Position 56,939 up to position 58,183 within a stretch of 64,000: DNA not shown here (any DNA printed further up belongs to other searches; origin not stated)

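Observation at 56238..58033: NapH-like membrane polyferredoxin translationally coupled to a TlpA-thioredoxin / nDsbD fusion lipoprotein: a possible DsbD-independent route for periplasmic thiol reduction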

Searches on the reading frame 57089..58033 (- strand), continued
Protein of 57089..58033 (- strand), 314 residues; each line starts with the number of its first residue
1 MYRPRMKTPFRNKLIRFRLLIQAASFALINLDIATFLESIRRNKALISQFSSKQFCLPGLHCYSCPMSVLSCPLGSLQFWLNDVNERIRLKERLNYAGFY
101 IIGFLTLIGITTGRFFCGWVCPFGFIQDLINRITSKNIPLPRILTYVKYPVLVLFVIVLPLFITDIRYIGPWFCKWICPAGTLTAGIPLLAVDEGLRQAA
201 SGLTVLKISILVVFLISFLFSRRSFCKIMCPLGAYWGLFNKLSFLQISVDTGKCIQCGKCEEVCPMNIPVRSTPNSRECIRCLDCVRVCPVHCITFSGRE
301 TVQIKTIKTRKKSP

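Call 58: search_solved_structures(query=A2, max_evalue=0.01, show_alignments=2)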
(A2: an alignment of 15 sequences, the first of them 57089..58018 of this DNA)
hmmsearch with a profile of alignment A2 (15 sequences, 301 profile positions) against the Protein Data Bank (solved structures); distinct sequences matched with E-value up to 0.01: 123 (the best 60 are shown).
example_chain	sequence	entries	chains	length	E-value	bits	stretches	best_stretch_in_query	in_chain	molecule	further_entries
9sw6_G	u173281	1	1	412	6.5e-20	74.8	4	242-297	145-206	Polyferredoxin protein MvhB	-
9sfi_O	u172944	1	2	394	1.2e-19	73.9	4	236-292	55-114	Ferredoxin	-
5t5i_F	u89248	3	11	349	7.4e-13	51.6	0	235-290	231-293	Tungsten formylmethanofuran dehydrogenase subunit fwdF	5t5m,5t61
9sw6_H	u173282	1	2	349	3.5e-12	49.4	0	236-294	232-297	Tungsten formylmethanofuran dehydrogenase, subunit F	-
9sfi_T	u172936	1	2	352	8.1e-07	31.8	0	236-291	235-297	4Fe-4S ferredoxin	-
7np8_A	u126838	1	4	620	1.5e-06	30.9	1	237-282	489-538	Coenzyme F420-dependent sulfite reductase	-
9sfi_A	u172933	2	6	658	1.7e-06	30.8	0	230-292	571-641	CoB--CoM heterodisulfide reductase iron-sulfur subunit A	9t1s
7npa_A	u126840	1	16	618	2.1e-06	30.5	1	238-281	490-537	Coenzyme F420-dependent sulfite reductase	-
5odc_A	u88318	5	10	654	2.2e-06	30.4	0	237-258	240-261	Heterodisulfide reductase, subunit A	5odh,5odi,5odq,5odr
9eri_B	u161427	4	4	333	7.9e-06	28.5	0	229-292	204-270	Na(+)-translocating ferredoxin:NAD(+) oxidoreductase complex subunit B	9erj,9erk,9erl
8rvv_A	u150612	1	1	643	1.4e-05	27.8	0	238-296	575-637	H(2):CoB-CoM heterodisulfide,ferredoxin reductase subunit A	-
9mqx_B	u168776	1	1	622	1.4e-05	27.8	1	233-288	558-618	NADH:ubiquinone oxidoreductase, NADH-binding (51 kD) subunit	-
8rvu_a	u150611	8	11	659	1.5e-05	27.7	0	238-296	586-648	H(2):CoB-CoM heterodisulfide,ferredoxin reductase subunit A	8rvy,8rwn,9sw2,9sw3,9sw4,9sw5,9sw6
8a8o_C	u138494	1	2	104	3.5e-05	26.4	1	235-287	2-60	Beta-subunit of the PAPS reductase from Methanothermococcus thermolithotrophicus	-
9r9v_A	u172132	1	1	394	3.7e-05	26.3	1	236-286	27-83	Periplasmic [Fe] hydrogenase large subunit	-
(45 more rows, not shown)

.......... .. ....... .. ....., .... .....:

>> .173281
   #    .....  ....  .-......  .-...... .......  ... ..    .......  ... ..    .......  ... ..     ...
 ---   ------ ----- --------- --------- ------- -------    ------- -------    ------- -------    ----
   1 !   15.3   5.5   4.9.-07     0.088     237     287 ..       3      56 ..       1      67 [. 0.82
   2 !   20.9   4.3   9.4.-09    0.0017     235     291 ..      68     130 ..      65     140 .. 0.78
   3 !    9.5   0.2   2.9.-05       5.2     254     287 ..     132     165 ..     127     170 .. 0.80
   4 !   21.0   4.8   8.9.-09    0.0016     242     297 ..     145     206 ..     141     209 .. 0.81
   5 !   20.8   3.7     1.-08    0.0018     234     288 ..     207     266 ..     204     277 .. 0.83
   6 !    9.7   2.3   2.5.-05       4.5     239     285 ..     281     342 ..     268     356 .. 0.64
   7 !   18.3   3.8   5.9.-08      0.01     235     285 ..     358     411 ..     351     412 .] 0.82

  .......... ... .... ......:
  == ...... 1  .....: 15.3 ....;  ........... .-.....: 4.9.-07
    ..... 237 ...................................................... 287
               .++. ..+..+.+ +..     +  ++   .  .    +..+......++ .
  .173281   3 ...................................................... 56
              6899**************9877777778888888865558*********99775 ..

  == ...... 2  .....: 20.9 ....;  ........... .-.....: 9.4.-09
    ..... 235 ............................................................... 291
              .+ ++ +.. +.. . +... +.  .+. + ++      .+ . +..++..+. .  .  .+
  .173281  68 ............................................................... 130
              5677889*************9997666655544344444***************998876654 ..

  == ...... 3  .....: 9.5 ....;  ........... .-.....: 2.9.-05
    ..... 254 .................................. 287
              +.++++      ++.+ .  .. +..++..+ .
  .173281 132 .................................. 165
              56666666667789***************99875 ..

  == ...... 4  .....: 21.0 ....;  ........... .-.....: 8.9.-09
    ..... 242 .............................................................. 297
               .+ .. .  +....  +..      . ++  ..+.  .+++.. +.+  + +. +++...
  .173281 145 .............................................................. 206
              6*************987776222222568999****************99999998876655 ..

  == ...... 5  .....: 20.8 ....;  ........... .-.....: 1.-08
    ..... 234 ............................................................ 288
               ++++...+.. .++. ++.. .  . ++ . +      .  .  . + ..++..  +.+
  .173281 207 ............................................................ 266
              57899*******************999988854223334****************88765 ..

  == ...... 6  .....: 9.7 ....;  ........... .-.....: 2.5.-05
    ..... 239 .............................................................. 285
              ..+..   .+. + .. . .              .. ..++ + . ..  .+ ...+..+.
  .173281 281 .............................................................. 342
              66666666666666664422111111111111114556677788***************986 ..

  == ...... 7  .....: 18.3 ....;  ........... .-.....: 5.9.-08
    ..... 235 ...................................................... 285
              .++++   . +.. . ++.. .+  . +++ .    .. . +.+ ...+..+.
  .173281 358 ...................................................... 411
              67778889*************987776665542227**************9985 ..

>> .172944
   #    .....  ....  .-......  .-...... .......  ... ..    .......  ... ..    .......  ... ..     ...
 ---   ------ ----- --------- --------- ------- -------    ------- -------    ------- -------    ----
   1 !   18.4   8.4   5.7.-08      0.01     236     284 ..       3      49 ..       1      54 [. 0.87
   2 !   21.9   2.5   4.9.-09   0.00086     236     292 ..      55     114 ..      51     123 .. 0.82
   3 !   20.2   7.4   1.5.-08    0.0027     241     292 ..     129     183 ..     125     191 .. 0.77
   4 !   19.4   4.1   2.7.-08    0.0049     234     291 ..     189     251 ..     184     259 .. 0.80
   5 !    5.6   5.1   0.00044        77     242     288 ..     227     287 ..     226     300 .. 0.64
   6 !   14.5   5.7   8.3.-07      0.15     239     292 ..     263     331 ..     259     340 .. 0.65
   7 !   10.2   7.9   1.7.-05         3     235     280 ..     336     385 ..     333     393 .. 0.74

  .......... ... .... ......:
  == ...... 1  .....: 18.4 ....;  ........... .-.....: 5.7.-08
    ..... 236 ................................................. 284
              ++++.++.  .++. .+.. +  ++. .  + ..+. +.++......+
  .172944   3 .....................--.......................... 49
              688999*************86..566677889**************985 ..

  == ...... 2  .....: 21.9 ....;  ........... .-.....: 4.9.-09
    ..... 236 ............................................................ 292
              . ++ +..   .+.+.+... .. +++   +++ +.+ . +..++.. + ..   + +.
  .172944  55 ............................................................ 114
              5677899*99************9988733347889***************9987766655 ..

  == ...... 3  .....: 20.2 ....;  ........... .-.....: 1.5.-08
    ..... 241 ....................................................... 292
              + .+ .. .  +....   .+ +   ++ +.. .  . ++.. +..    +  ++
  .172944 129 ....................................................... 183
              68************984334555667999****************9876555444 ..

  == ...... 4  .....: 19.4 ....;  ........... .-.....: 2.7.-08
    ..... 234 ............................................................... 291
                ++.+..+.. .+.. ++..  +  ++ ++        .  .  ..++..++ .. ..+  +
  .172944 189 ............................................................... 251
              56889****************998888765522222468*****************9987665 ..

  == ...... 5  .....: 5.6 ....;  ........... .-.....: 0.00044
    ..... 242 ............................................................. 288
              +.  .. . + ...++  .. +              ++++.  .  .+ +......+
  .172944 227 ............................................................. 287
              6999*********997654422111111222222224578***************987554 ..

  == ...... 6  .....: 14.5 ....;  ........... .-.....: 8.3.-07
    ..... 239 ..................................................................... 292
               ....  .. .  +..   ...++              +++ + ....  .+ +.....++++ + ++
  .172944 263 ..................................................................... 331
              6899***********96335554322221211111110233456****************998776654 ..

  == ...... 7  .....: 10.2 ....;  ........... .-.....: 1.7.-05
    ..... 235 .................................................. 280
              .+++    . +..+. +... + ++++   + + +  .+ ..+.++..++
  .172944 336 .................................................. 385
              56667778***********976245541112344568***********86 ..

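Call 70: find_homologous_proteins(query=L059:4935-6542:+, max_evalue=1e-30)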
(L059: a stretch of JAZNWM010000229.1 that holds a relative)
Query L059:4935-6542:+ (536 aa): 7993 proteins with E <= 1e-30 among 8000 candidates; the best 120 are listed.
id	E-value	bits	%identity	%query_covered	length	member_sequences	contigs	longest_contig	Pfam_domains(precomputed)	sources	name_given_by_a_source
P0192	0.0e+0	1201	95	100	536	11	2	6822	PF12801.13,PF00085.27,PF08534.17,PF00037.33,PF13484.12,PF12838.13,PF00578.28,PF25160.2,PF13187.12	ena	-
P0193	0.0e+0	1195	93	100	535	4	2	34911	PF12801.13,PF00085.27,PF08534.17,PF00037.33,PF13484.12,PF12838.13,PF00578.28,PF25160.2,PF13187.12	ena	-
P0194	3.6e-289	978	77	99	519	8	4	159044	PF12801.13,PF00085.27,PF08534.17,PF00037.33,PF13905.13,PF13484.12,PF12838.13,PF00578.28,PF25160.2,PF13237.12,PF13187.12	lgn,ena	-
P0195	2.2e-288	976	78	98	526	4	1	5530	PF14697.12,PF12801.13,PF00085.27,PF08534.17,PF13905.13,PF13484.12,PF12838.13,PF00037.33,PF00578.28,PF25160.2,PF13237.12,PF13187.12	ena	-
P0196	1.5e-287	973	76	99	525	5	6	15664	PF14697.12,PF12801.13,PF00085.27,PF08534.17,PF13905.13,PF13484.12,PF12838.13,PF00037.33,PF00578.28,PF25160.2,PF13237.12,PF13187.12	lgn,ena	-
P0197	2.2e-286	969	76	98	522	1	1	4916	PF12801.13,PF00085.27,PF08534.17,PF00037.33,PF13484.12,PF12838.13,PF00578.28,PF25160.2,PF13237.12,PF13187.12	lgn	-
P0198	1.6e-285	966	75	99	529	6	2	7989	PF14697.12,PF12801.13,PF00085.27,PF08534.17,PF13905.13,PF13484.12,PF12838.13,PF00037.33,PF00578.28,PF25160.2,PF13237.12,PF13187.12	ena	-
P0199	2.5e-283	959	76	99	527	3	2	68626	PF12801.13,PF00085.27,PF08534.17,PF00037.33,PF13905.13,PF13484.12,PF12838.13,PF00578.28,PF25160.2,PF13237.12,PF13187.12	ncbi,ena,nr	ncbi:MAG: 4Fe-4S binding protein [Clostridia bacterium]|nr:4Fe-4S binding protein [Clostridia bacter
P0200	2.1e-282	956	80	96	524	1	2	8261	PF14697.12,PF12801.13,PF00085.27,PF08534.17,PF13905.13,PF13484.12,PF12838.13,PF00037.33,PF00578.28,PF25160.2,PF13237.12,PF13187.12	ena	-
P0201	2.4e-281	952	74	99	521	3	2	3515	PF12801.13,PF00085.27,PF08534.17,PF00037.33,PF13905.13,PF13484.12,PF12838.13,PF00578.28,PF25160.2,PF13187.12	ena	-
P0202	3.2e-279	945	75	99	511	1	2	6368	PF12801.13,PF00085.27,PF08534.17,PF00037.33,PF13905.13,PF13484.12,PF12838.13,PF00578.28,PF25160.2,PF13237.12,PF13187.12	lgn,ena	-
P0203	5.5e-279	945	77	99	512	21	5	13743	PF12801.13,PF00085.27,PF08534.17,PF00037.33,PF13905.13,PF13484.12,PF12838.13,PF00578.28,PF25160.2,PF13187.12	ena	-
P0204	7.7e-279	944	77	98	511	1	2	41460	PF12801.13,PF00085.27,PF08534.17,PF00037.33,PF13905.13,PF13484.12,PF12838.13,PF00578.28,PF25160.2,PF13237.12,PF13187.12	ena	-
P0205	1.9e-278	943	75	99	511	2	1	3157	PF12801.13,PF00085.27,PF08534.17,PF00037.33,PF13905.13,PF13484.12,PF12838.13,PF00578.28,PF25160.2,PF13237.12,PF13187.12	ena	-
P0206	6.2e-278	941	76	98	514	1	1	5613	PF12801.13,PF00085.27,PF08534.17,PF00037.33,PF13905.13,PF13484.12,PF12838.13,PF00578.28,PF25160.2,PF13237.12,PF13187.12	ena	-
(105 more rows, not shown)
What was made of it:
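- Fusions: all 120 best database clusters for one fusion are full-length Fer4_5 + Fer4 + thioredoxin proteins (call 70). Covalent fusion of A to a thioredoxin is common (call 70).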

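Call 76: search_protein_families(library=pfam, proteins=[L044:4223-4996:+, L067:4224-4973:+, L069:4061-4849:+, L078:4166-4942:+, L080:4222-4980:+, L002:5501-6559:+, L016:3691-4770:+, L051:3635-4765:+, L060:3905-4870:+, L079:3899-4828:+], max_evalue=0.01)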
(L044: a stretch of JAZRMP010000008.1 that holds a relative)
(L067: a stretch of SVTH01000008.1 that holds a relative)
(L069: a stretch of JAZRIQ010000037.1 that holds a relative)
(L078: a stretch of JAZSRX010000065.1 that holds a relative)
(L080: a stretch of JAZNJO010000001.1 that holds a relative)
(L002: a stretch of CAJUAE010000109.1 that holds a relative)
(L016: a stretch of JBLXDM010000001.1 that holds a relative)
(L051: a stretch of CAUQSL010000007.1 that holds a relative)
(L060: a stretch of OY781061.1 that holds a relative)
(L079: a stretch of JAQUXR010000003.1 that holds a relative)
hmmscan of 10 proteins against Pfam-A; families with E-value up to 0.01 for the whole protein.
L044:4223-4996:+ (257 aa): 3 families
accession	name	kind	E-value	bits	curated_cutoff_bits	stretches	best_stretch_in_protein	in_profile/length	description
PF19762.4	DUF6249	-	0.00031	21.1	33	1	164-234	7-76/104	Domain of unknown function (DUF6249)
PF04290.18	DctQ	-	0.0053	17.1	28.3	1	115-179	60-123/132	Tripartite ATP-independent periplasmic transporters, DctQ component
PF01292.26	Ni_hydr_CYTB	-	0.0057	16.9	30.1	0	56-160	14-83/179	Prokaryotic cytochrome b561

L067:4224-4973:+ (249 aa): 1 family
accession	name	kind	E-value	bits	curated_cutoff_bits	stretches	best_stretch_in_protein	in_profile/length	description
PF01757.29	Acyl_transf_3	-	0.0031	17.1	31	1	118-224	147-227/326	Acyltransferase domain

L069:4061-4849:+ (262 aa): 3 families
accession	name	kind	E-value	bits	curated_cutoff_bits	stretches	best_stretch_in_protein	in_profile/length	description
PF14595.12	Thioredoxin_9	-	0.00025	21.4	25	1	92-148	19-78/129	Thioredoxin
PF07690.21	MFS_1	-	0.0029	17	33.4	1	54-180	153-262/347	Major Facilitator Superfamily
PF00122.25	E1-E2_ATPase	-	0.0062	16.5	28.1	0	104-175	101-170/181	E1-E2 ATPase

L078:4166-4942:+ (258 aa): 0 families

L080:4222-4980:+ (252 aa): 0 families

L002:5501-6559:+ (352 aa): 4 families
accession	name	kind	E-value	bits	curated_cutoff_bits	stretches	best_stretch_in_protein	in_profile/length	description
PF08534.16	Redoxin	-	4e-11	43.3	26.6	1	208-330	3-130/148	Redoxin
PF00578.27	AhpC-TSA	-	8.9e-11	42.3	26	1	210-328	4-121/124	AhpC/TSA family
PF00085.26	Thioredoxin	-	6.5e-05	23.3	23.5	1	224-270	10-56/103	Thioredoxin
PF13905.12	Thioredoxin_8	-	0.0014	19.3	27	1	233-326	2-92/94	Thioredoxin-like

L016:3691-4770:+ (359 aa): 5 families
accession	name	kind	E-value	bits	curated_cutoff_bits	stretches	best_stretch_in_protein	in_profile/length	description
PF00578.27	AhpC-TSA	-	3.2e-14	53.4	26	1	220-333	8-121/124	AhpC/TSA family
PF08534.16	Redoxin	-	8.4e-12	45.5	26.6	1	221-342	10-137/148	Redoxin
PF13905.12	Thioredoxin_8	-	5.3e-10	39.9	27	1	239-333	2-94/94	Thioredoxin-like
PF00085.26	Thioredoxin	-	7.7e-06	26.3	23.5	1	222-277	2-56/103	Thioredoxin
PF21987.2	YajR_YAM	-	0.0057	16.8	26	0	285-308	11-34/56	YajR YAM domain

L051:3635-4765:+ (376 aa): 6 families
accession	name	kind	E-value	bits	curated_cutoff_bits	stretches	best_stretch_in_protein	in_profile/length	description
PF00578.27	AhpC-TSA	-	9.9e-14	51.8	26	1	230-350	7-122/124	AhpC/TSA family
PF08534.16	Redoxin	-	4.8e-13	49.6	26.6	1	235-352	15-131/148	Redoxin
PF13905.12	Thioredoxin_8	-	2e-06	28.5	27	1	250-349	2-94/94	Thioredoxin-like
PF00085.26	Thioredoxin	-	3.2e-05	24.3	23.5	1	249-301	18-69/103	Thioredoxin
PF00255.25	GSHPx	-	0.0016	18.4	27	1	230-301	3-74/108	Glutathione peroxidase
PF17621.7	DUF5508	-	0.0072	16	27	0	223-287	137-203/263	Family of unknown function (DUF5508)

L060:3905-4870:+ (321 aa): 4 families
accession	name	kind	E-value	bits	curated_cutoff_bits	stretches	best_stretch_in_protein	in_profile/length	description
PF08534.16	Redoxin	-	2.8e-10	40.6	26.6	1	188-300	9-130/148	Redoxin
PF00578.27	AhpC-TSA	-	6e-10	39.6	26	1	187-299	7-122/124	AhpC/TSA family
PF13905.12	Thioredoxin_8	-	2.7e-07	31.3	27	1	207-298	1-94/94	Thioredoxin-like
PF00085.26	Thioredoxin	-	6.6e-05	23.3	23.5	1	203-257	14-67/103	Thioredoxin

L079:3899-4828:+ (309 aa): 6 families
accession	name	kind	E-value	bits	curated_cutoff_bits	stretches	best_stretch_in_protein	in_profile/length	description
PF00581.25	Rhodanese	-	2.2e-20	73.4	22.2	1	56-147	1-100/102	Rhodanese-like domain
PF08534.16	Redoxin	-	1.3e-06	28.7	26.6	1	174-282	13-127/148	Redoxin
PF00578.27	AhpC-TSA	-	2.2e-05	24.8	26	1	172-234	8-71/124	AhpC/TSA family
PF00085.26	Thioredoxin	-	0.0052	17.2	23.5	0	184-228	12-56/103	Thioredoxin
PF13098.12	Thioredoxin_2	-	0.0061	17.3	27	0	193-298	8-101/104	Thioredoxin-like domain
PF13905.12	Thioredoxin_8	-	0.0068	17.2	27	0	192-236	3-49/94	Thioredoxin-like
